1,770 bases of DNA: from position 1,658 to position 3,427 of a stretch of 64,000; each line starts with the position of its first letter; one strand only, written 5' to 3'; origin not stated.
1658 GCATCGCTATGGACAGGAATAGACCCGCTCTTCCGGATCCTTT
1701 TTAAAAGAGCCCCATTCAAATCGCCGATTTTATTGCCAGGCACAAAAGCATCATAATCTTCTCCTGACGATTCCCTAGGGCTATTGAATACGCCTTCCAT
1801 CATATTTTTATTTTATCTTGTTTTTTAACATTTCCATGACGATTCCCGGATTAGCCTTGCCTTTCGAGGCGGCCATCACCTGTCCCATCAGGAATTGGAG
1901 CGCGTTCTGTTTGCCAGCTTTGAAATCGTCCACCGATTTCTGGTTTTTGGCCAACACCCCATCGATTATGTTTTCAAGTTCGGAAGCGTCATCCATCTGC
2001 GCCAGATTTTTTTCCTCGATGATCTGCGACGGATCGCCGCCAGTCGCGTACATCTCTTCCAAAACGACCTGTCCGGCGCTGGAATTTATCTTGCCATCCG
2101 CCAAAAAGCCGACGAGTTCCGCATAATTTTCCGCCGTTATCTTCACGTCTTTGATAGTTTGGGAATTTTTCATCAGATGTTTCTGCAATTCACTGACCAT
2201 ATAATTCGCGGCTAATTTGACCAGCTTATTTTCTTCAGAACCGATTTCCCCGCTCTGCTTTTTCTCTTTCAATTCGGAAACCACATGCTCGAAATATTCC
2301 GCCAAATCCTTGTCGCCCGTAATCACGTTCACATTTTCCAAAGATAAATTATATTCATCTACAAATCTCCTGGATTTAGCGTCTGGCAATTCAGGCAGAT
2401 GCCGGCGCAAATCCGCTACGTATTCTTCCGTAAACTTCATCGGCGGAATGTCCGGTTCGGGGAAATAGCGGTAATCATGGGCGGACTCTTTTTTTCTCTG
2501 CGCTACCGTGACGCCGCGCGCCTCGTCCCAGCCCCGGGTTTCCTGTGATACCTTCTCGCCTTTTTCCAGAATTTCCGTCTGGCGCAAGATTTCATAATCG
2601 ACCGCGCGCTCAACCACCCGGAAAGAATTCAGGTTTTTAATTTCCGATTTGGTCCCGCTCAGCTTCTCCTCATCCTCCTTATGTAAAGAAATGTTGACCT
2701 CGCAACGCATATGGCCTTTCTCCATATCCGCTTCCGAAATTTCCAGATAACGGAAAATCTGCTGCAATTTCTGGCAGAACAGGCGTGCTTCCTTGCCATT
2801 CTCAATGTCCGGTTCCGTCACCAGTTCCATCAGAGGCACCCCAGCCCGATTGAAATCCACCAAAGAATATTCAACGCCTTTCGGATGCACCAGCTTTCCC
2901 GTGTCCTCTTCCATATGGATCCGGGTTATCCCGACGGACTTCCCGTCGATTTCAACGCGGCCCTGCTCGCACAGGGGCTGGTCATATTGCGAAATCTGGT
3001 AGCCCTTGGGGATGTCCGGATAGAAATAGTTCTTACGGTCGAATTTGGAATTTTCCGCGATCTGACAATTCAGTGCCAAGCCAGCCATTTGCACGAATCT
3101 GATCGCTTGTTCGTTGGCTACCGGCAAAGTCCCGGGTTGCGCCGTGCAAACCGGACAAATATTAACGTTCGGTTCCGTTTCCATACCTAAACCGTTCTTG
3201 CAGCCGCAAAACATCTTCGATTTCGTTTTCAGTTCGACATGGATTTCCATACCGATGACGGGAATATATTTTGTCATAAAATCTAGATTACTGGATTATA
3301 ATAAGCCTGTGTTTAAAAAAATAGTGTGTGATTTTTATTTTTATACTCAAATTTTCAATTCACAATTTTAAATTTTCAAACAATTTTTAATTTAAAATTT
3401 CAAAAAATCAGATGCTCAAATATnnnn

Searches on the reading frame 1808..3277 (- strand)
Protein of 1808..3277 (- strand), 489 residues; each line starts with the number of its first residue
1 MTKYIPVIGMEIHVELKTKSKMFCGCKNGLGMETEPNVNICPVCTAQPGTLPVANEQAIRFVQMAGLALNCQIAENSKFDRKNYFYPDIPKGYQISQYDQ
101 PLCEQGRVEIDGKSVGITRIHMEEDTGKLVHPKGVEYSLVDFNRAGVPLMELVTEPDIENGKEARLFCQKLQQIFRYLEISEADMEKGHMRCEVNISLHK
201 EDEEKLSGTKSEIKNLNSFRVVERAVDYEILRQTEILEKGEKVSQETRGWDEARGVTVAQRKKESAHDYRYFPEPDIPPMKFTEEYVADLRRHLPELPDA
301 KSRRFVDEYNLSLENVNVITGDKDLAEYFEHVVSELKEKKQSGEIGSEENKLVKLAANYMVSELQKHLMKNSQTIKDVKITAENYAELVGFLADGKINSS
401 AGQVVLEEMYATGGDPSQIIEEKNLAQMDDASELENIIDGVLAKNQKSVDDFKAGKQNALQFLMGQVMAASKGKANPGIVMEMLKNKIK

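Call 22: search_protein_families(library=ncbifam, proteins=[window:1808-3277:-], max_evalue=0.00001)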
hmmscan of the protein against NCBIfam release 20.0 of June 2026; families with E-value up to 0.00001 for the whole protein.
window:1808-3277:- (489 aa): 9 families
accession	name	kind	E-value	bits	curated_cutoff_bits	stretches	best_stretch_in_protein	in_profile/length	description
NF004012.0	PRK05477.1-2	equivalog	2.3e-189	630.1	338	1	2-489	2-479/481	Asp-tRNA(Asn)/Glu-tRNA(Gln) amidotransferase subunit GatB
NF004014.0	PRK05477.1-4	equivalog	9.7e-174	578.5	414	1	3-488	2-474/475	Asp-tRNA(Asn)/Glu-tRNA(Gln) amidotransferase subunit GatB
TIGR00133.1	gatB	equivalog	8.3e-169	562.1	314.8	1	2-488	2-480/481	Asp-tRNA(Asn)/Glu-tRNA(Gln) amidotransferase subunit GatB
NF004015.0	PRK05477.1-5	equivalog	9.3e-161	535.7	628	1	4-488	15-486/488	Asp-tRNA(Asn)/Glu-tRNA(Gln) amidotransferase subunit GatB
NF004011.1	PRK05477.1-1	equivalog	1.3e-147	492.4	680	1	4-488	3-473/475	Asp-tRNA(Asn)/Glu-tRNA(Gln) amidotransferase subunit GatB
NF004013.0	PRK05477.1-3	equivalog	1.2e-143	479.3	653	1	2-488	15-499/501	Asp-tRNA(Asn)/Glu-tRNA(Gln) amidotransferase subunit GatB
NF003107.0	PRK04028.1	equivalog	2.5e-47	161.6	456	2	242-489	402-625/630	Glu-tRNA(Gln) amidotransferase subunit GatE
TIGR00134.1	gatE_arch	equivalog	2.4e-40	138.4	319.55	2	269-489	420-619/622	Glu-tRNA(Gln) amidotransferase subunit GatE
NF011291.0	PRK14703.1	equivalog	2.4e-31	108.8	681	1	287-488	585-767/769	glutamine--tRNA ligase/YqeY domain fusion protein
